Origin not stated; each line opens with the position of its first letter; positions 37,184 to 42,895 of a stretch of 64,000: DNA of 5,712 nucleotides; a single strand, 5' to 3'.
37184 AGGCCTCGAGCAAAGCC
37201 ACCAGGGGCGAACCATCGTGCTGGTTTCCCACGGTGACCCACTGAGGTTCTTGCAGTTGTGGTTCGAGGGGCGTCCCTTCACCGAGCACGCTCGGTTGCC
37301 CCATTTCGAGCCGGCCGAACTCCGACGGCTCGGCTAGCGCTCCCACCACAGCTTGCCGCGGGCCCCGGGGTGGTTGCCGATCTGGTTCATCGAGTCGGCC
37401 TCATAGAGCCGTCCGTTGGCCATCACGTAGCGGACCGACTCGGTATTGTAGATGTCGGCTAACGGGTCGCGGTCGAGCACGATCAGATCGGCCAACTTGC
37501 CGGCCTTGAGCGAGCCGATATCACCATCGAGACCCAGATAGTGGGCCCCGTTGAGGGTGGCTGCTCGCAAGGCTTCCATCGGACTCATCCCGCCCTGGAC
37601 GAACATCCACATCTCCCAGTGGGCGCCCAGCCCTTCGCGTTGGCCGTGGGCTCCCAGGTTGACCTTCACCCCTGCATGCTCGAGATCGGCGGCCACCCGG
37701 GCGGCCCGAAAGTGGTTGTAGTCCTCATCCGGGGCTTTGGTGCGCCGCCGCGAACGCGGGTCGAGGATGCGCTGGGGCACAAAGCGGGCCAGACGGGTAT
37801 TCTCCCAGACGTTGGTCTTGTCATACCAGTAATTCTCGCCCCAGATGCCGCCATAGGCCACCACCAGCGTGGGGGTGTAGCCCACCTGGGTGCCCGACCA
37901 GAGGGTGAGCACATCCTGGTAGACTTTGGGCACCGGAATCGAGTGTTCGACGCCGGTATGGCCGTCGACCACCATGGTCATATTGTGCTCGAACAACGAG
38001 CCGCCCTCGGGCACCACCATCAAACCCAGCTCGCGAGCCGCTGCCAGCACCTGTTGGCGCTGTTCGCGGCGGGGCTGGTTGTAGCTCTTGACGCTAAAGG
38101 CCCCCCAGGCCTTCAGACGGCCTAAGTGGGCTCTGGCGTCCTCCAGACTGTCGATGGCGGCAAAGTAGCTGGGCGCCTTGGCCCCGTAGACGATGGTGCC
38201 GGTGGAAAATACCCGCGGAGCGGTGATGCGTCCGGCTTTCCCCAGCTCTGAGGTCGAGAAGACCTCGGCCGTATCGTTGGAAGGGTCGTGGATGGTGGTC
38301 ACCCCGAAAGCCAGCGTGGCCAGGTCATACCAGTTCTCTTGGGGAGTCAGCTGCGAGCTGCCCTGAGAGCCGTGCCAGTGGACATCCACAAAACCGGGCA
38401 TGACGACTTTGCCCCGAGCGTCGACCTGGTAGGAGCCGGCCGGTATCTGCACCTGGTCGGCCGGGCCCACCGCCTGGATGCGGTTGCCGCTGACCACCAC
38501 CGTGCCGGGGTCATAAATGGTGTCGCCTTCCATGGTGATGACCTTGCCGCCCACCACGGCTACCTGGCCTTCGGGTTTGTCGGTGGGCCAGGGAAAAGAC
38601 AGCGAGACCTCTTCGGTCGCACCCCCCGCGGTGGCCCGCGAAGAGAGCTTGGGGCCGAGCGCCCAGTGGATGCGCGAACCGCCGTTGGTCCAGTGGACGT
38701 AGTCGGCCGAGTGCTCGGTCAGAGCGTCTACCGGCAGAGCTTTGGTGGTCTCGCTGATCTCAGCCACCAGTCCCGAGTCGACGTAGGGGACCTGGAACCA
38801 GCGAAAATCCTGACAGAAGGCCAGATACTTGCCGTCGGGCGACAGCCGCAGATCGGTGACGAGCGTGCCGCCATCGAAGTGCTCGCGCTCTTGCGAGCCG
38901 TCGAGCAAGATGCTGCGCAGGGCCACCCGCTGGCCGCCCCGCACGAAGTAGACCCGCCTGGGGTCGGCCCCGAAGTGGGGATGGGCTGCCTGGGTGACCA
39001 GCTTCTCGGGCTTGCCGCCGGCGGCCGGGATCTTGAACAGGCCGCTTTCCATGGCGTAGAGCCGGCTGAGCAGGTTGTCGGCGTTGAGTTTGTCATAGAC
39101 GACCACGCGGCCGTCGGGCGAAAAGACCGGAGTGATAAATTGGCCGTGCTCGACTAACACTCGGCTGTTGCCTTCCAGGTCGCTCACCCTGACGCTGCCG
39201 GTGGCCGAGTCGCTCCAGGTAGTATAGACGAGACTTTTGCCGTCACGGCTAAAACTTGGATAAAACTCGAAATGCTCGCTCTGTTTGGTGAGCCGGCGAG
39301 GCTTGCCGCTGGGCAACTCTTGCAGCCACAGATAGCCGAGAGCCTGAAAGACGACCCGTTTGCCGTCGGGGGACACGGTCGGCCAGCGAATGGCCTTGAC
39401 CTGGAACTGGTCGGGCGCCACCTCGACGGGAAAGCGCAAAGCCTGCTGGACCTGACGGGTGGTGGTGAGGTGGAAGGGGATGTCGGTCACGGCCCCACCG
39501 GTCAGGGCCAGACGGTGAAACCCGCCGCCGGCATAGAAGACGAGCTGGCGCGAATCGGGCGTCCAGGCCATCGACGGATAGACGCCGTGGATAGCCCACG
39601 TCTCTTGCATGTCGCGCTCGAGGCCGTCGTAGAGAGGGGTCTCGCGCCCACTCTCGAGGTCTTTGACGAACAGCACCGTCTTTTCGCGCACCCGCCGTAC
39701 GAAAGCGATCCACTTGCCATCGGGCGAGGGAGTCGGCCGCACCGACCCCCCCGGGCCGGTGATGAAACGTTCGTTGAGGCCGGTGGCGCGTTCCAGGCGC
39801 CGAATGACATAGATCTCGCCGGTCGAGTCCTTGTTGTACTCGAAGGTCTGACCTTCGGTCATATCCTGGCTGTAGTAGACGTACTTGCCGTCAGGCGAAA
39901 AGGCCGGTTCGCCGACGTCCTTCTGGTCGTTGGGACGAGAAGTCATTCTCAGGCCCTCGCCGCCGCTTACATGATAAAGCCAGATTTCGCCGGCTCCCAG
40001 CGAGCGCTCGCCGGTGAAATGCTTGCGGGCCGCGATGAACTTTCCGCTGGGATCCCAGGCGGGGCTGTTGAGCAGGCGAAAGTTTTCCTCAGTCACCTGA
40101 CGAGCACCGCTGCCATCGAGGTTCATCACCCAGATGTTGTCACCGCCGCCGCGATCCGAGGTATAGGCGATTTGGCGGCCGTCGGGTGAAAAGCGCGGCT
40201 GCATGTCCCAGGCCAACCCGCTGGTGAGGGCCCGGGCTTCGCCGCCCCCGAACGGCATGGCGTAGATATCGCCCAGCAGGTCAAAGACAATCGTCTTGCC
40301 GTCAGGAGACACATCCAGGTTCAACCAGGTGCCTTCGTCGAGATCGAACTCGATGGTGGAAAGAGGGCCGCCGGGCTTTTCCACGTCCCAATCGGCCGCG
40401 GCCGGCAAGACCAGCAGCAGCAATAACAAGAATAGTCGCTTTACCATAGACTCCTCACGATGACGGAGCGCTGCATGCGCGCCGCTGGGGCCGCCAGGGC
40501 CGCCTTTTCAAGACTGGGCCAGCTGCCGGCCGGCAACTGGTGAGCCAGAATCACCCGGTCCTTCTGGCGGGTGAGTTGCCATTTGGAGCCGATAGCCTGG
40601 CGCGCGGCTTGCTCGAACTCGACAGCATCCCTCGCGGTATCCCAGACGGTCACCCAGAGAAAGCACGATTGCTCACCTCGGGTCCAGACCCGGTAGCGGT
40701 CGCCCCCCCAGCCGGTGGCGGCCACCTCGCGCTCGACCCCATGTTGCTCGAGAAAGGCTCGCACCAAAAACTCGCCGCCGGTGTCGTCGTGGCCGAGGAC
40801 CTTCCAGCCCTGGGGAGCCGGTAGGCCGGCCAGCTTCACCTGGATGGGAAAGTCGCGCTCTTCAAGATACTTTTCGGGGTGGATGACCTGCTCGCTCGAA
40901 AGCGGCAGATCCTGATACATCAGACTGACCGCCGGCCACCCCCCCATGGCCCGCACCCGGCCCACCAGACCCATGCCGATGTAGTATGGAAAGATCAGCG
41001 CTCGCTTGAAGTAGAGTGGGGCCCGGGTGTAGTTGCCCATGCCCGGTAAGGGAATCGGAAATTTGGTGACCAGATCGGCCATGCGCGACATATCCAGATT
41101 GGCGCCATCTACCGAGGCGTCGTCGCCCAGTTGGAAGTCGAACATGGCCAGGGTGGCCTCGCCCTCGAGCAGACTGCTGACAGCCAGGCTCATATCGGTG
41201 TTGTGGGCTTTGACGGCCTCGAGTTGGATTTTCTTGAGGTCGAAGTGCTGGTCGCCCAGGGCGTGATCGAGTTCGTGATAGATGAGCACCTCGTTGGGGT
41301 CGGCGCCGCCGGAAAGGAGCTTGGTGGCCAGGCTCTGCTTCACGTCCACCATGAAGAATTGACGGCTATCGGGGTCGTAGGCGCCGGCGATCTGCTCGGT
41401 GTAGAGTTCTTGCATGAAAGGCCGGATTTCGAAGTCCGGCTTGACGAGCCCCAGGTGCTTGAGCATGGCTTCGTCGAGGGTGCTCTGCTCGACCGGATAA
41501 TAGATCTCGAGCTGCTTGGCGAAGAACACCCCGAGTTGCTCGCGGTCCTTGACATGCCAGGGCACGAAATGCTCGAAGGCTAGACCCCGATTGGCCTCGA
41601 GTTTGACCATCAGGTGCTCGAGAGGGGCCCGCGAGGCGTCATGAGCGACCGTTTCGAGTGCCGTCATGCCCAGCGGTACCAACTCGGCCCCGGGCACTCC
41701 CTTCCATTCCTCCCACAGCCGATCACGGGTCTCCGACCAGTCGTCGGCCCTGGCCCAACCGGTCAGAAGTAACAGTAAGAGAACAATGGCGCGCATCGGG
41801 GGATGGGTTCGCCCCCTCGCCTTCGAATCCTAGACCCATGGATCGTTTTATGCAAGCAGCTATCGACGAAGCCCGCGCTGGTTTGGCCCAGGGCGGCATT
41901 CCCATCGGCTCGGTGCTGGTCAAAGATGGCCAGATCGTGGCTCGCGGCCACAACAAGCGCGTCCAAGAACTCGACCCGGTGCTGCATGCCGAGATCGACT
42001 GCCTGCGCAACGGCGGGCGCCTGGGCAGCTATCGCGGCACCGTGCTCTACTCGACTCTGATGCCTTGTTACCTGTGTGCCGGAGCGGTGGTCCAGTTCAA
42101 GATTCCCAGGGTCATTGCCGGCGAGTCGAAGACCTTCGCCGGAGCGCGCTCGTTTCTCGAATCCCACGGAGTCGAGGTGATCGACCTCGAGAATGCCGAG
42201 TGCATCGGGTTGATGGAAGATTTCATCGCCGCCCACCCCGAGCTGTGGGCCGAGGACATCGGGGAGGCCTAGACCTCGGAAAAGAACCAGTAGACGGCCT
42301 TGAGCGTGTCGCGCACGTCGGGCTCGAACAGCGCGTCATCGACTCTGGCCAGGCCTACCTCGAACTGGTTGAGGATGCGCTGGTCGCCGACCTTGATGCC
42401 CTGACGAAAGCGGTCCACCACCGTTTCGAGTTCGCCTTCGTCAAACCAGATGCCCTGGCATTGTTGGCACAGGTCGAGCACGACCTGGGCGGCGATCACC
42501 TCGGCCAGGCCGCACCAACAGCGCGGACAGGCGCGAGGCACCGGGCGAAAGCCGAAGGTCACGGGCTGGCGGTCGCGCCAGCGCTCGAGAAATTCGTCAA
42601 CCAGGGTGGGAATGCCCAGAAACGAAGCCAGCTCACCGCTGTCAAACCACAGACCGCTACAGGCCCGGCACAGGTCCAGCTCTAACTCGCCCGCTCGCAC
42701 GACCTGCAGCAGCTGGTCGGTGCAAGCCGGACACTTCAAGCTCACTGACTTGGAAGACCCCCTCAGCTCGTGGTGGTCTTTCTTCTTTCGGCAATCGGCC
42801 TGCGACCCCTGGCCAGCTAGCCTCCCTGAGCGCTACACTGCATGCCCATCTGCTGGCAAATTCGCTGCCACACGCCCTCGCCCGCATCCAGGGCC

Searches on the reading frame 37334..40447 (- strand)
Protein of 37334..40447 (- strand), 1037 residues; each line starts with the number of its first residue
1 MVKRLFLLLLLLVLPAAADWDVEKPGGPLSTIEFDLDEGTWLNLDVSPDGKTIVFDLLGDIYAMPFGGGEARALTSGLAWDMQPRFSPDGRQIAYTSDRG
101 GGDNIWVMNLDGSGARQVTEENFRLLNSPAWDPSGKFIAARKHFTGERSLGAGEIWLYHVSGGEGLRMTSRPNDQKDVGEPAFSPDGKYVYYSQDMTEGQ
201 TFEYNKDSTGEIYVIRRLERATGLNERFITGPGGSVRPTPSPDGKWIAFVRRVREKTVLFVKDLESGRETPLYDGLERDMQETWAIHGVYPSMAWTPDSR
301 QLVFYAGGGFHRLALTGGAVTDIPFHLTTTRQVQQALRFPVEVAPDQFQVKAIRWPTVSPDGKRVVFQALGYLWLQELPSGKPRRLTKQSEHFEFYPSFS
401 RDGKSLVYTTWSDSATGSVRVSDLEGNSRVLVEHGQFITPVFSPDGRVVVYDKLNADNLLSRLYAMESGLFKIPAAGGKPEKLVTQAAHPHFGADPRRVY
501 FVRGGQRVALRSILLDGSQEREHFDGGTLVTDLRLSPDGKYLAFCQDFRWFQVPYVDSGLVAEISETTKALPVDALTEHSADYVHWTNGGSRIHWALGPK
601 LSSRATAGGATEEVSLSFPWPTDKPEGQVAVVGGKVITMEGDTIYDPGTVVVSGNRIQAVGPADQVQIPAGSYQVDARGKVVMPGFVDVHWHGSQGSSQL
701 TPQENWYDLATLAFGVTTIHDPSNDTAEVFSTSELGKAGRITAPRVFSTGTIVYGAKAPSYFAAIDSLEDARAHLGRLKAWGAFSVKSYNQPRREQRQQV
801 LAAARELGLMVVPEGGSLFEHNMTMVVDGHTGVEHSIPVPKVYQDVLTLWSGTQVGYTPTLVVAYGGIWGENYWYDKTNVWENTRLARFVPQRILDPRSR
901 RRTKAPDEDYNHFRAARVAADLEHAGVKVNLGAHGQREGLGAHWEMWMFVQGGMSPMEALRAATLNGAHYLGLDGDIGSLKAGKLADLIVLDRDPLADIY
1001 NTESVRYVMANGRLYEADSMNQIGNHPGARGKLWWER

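Call 7: search_protein_families(library=pfam, proteins=[window:37334-40447:-], max_evalue=0.01)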
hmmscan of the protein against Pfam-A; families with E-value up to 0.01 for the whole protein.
window:37334-40447:- (1037 aa): 9 families
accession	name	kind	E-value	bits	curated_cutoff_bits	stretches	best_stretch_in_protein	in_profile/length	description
PF07676.18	PD40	-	1.7e-45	152.5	20.9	3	72-107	2-38/38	WD40-like Beta Propeller Repeat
PF01979.26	Amidohydro_1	-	3.2e-20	73.1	25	1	920-1014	236-344/345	Amidohydrolase family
PF07969.17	Amidohydro_3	-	1.8e-15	57.8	29.7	2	953-1013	406-469/472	Amidohydrolase family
PF00930.27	DPPIV_N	-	5.5e-13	48.8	22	0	59-121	23-81/354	Dipeptidyl peptidase IV (DPP IV) N-terminal region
PF25174.1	Beta-prop_THOC3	-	2.2e-06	27.3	305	0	82-190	92-186/272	THOC3 beta-propeller domain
PF10647.15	Gmad1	-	0.00012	22.4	20.5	0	397-539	28-124/251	Lipoprotein LpqB beta-propeller domain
PF00400.38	WD40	-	0.00016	22.5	27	0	523-544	10-28/39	WD domain, G-beta repeat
PF02897.21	Peptidase_S9_N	-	0.0024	17.1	24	0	85-134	130-180/414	Prolyl oligopeptidase, N-terminal beta-propeller domain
PF22039.1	HUTI_composite_bact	-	0.0095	16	25.5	0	650-666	3-19/26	Imidazolonepropionase-like composite domain, bacteria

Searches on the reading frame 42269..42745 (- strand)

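Call 7: search_protein_families(library=pfam, proteins=[window:42269-42745:-], max_evalue=0.01)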
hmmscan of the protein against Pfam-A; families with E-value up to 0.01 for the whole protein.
window:42269-42745:- (158 aa): 1 family
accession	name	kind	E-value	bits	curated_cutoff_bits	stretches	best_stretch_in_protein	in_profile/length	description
PF13453.11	Zn_ribbon_TFIIB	-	3.6e-20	71.5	22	2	4-40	1-36/41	Transcription factor zinc-finger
